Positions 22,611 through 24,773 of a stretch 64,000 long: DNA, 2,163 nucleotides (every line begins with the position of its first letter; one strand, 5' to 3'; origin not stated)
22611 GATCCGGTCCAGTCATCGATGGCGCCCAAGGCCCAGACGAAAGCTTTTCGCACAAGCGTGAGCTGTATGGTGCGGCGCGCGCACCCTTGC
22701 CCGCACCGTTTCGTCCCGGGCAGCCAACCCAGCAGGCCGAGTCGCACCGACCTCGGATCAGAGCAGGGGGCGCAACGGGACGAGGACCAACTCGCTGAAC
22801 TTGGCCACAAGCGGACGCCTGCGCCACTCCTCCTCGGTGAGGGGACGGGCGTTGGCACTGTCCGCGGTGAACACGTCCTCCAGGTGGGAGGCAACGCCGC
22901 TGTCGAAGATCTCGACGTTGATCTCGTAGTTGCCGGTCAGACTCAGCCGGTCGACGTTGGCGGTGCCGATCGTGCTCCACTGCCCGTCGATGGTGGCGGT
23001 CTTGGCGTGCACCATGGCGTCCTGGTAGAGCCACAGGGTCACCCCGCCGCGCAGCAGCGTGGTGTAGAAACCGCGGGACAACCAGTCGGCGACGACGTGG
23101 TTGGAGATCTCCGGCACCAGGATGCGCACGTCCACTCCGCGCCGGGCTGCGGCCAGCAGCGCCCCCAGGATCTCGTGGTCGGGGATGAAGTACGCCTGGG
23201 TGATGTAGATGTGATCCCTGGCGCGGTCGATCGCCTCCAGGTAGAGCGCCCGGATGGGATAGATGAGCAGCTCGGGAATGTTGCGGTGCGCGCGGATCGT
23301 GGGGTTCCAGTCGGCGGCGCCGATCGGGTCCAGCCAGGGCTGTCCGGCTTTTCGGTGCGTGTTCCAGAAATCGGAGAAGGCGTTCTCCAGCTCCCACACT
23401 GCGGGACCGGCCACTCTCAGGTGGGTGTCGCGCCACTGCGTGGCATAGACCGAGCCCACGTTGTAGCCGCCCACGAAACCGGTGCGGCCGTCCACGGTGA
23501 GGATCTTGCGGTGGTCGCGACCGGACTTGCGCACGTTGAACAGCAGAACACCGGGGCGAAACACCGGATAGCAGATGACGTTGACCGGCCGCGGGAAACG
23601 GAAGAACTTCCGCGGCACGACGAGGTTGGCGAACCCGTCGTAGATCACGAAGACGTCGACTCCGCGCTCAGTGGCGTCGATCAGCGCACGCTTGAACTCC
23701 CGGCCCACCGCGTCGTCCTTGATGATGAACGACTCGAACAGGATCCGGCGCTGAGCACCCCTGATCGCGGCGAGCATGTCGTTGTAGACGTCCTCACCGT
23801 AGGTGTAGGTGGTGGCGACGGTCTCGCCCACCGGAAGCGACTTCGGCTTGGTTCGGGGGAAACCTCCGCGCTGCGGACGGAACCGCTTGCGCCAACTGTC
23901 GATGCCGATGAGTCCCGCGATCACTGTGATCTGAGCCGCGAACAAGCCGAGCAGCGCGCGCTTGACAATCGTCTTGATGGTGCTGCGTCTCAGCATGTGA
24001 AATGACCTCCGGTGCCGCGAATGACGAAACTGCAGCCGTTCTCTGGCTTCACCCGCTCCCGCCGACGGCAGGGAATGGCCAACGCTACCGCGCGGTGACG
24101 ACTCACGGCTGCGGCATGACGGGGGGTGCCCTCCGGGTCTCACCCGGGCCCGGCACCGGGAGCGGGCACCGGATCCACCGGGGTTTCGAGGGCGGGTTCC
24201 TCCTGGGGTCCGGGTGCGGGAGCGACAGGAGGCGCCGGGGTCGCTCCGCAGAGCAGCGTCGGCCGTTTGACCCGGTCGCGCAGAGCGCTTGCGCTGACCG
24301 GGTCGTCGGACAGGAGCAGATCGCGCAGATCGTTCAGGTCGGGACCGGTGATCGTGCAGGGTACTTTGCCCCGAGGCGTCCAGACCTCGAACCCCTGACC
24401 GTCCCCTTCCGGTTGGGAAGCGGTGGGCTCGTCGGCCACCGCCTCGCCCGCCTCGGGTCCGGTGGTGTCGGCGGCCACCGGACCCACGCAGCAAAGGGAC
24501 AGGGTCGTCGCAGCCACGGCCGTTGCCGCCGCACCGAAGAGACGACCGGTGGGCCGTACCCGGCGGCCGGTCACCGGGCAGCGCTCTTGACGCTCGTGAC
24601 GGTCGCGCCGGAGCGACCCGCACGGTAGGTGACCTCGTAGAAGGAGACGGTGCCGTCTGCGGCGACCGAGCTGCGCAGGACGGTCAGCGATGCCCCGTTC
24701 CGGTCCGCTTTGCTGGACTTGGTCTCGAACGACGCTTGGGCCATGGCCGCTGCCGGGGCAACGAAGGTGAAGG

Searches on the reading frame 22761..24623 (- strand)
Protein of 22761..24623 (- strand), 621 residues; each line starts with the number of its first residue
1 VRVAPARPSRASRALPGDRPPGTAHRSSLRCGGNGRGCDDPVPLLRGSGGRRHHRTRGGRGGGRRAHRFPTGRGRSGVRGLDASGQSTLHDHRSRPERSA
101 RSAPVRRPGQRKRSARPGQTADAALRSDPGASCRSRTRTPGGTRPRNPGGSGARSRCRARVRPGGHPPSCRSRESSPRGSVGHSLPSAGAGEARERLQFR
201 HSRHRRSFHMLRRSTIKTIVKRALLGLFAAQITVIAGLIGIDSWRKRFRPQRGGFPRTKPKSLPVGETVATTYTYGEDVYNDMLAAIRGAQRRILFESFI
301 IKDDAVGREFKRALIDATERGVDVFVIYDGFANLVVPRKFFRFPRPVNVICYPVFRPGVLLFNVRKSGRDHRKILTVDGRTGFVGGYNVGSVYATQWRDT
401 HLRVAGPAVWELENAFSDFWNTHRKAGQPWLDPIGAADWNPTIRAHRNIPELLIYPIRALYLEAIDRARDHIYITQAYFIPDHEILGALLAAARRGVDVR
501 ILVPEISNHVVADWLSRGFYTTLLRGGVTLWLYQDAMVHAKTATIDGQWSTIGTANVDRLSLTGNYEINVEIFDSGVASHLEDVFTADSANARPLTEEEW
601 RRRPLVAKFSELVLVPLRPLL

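Call 10: search_protein_families(library=pfam, proteins=[window:22761-24623:-], max_evalue=0.0001)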
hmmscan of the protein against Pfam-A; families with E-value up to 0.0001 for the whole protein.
window:22761-24623:- (621 aa): 2 families
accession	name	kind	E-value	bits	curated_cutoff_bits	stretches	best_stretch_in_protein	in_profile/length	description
PF13091.12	PLDc_2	-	1.7e-41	141.6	27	2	462-587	2-130/132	PLD-like domain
PF00614.28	PLDc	-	3.9e-06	27.1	21.9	0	368-389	3-24/28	Phospholipase D Active site motif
